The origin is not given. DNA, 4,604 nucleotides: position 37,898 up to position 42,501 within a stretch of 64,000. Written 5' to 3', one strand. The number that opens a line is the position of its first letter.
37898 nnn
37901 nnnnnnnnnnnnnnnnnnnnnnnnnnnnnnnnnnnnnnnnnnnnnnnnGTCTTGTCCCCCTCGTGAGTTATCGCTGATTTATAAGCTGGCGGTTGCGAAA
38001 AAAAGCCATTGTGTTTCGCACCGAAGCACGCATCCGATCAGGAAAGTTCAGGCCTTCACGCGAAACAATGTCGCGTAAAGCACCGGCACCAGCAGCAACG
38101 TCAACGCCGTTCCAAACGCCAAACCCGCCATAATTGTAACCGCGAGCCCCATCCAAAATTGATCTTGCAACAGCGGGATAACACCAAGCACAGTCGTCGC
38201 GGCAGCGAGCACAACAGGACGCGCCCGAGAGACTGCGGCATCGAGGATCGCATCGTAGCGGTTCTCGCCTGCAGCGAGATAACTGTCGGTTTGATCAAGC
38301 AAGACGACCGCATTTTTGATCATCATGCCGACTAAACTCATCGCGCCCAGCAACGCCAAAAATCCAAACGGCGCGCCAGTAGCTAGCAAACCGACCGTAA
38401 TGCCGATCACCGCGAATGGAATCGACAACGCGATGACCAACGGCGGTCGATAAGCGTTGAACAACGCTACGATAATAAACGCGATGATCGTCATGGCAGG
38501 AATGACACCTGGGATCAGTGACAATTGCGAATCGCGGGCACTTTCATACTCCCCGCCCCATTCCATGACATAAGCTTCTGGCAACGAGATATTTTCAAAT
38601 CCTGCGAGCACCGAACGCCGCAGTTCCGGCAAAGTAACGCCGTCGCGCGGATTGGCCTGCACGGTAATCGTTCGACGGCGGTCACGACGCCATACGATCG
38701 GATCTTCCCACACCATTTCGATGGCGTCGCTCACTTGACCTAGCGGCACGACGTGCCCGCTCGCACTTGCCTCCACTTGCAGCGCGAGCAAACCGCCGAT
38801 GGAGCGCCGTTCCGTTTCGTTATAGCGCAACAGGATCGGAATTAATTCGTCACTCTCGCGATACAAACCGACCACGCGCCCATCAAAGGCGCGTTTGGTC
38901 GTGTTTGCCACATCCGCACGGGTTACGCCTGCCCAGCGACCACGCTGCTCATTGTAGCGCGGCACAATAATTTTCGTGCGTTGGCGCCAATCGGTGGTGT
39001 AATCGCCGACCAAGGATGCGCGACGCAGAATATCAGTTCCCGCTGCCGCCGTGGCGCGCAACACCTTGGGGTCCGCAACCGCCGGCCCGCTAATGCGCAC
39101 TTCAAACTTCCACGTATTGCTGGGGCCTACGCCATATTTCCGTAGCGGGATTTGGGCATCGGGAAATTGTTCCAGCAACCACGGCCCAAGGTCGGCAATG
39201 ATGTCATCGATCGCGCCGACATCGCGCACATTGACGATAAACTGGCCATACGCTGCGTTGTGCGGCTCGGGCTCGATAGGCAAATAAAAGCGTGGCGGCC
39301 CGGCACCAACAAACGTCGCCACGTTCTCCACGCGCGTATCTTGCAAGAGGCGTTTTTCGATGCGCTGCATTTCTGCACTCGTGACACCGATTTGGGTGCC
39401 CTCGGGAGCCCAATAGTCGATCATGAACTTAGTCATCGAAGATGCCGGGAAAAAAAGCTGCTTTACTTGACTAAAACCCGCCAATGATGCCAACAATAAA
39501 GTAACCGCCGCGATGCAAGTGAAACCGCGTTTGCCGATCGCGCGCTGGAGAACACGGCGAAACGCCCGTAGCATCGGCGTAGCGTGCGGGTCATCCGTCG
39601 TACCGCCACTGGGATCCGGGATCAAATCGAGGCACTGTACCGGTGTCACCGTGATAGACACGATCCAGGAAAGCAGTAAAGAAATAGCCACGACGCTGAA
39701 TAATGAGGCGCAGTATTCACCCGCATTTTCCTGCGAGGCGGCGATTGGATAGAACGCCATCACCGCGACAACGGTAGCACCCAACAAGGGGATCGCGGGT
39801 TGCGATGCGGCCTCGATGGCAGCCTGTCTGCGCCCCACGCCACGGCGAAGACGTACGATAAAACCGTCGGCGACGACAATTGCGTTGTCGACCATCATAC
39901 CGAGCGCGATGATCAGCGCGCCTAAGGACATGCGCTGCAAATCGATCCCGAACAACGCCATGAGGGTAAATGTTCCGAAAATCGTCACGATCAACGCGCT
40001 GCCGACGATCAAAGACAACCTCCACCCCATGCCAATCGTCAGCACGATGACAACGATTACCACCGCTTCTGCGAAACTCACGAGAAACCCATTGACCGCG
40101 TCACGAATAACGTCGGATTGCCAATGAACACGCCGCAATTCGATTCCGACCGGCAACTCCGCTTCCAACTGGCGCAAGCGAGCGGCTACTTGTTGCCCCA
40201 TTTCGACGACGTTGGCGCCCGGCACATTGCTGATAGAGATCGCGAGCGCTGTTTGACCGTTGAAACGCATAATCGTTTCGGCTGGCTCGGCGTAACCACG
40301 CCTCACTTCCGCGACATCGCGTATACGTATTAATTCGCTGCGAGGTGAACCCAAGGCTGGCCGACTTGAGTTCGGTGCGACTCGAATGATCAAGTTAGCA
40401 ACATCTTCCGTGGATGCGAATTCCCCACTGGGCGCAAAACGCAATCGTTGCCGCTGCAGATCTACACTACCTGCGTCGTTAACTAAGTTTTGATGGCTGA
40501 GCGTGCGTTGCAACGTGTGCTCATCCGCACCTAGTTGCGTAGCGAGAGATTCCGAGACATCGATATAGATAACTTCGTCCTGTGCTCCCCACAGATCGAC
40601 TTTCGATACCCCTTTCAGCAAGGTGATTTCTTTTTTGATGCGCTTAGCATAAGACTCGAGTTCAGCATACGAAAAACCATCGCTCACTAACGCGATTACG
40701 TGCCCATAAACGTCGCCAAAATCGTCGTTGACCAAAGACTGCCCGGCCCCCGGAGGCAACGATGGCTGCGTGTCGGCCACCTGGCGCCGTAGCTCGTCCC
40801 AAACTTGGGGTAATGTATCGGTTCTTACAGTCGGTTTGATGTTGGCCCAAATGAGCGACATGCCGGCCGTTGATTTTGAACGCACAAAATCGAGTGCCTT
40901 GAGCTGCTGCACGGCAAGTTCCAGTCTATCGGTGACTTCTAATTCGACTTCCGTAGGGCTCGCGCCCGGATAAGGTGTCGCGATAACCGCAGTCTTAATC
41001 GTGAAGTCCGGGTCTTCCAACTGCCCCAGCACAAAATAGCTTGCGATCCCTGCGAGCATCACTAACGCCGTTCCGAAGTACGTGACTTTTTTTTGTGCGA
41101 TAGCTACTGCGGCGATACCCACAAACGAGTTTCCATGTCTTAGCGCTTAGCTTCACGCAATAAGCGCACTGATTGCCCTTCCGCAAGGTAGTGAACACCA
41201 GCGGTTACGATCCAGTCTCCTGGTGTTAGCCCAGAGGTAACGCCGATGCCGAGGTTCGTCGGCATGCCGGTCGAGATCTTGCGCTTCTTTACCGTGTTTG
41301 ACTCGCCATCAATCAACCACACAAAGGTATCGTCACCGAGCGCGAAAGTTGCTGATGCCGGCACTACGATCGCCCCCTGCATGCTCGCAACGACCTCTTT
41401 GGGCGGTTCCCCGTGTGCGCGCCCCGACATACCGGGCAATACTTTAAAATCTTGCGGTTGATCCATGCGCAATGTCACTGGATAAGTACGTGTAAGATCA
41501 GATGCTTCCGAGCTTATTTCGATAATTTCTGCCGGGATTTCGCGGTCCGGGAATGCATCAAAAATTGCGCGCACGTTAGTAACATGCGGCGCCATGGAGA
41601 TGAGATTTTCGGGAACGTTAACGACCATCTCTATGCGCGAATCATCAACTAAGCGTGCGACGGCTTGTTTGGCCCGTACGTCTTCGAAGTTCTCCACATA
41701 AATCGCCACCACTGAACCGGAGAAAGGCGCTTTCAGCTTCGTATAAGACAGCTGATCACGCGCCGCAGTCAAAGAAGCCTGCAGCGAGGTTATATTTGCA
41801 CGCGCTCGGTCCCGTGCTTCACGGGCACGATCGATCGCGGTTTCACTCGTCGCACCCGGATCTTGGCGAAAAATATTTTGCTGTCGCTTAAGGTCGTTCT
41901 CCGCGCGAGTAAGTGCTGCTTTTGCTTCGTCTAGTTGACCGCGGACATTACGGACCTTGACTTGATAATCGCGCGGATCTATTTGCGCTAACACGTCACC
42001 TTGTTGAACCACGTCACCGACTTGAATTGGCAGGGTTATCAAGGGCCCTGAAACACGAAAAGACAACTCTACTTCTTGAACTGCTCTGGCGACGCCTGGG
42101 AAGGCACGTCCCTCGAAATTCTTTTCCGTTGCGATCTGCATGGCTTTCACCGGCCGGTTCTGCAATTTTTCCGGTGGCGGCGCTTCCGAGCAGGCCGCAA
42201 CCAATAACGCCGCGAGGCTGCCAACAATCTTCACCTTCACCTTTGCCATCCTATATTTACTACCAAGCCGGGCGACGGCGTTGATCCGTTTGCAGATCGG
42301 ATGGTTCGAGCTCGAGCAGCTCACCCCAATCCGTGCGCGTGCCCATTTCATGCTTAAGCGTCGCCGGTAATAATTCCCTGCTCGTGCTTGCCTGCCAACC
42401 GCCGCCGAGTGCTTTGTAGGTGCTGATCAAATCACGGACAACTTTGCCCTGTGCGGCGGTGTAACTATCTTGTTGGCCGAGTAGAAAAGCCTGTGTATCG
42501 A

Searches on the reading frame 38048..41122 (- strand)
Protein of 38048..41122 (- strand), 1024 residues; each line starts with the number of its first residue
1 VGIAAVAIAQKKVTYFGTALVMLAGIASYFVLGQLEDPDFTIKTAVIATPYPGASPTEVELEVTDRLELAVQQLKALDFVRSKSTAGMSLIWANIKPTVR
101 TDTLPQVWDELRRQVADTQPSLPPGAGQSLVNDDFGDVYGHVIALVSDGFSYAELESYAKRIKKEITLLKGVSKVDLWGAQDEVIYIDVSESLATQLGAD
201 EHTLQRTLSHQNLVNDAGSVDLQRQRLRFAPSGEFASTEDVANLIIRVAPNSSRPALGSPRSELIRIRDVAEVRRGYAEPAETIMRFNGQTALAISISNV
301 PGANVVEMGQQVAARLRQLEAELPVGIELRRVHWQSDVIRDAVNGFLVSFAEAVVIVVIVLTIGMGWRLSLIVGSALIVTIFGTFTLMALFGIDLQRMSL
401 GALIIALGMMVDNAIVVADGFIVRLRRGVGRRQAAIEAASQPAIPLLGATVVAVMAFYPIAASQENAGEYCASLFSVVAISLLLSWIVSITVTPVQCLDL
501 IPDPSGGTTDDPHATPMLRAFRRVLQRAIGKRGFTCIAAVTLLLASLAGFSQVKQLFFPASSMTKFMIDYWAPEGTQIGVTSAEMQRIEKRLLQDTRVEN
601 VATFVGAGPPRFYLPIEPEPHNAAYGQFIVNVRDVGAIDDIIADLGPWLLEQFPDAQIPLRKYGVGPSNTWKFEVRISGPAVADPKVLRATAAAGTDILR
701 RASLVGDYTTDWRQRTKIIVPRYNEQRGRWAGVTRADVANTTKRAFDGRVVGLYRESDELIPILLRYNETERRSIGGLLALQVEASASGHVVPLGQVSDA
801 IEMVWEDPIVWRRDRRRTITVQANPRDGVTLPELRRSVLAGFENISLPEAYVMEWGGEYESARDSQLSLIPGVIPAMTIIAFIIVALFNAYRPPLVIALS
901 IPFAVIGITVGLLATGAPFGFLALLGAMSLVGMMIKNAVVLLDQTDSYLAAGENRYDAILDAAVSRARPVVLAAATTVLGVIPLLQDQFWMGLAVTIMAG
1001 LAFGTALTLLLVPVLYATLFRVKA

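Call 25: search_protein_families(library=pfam, proteins=[window:38048-41122:-], max_evalue=0.00001)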
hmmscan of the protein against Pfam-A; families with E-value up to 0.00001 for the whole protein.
window:38048-41122:- (1024 aa): 1 family
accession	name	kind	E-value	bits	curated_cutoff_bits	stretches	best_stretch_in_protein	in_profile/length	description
PF00873.25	ACR_tran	-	9.3e-139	464.4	28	1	4-1018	2-1019/1021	AcrB/AcrD/AcrF family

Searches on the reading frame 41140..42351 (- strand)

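Call 25: search_protein_families(library=pfam, proteins=[window:41140-42351:-], max_evalue=0.00001)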
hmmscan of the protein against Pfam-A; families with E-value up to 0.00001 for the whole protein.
window:41140-42351:- (403 aa): 3 families
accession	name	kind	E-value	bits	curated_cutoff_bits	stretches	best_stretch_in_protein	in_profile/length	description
PF13437.12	HlyD_3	-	6.5e-16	59.4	22.2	1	205-303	1-102/106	HlyD family secretion protein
PF16576.10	HlyD_D23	-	1.1e-12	48.2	30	1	95-308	21-212/214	Barrel-sandwich domain of CusB or HlyD membrane-fusion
PF13533.13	Biotin_lipoyl_2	-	1.9e-09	37.6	29.8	1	94-125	1-32/32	Biotin-lipoyl like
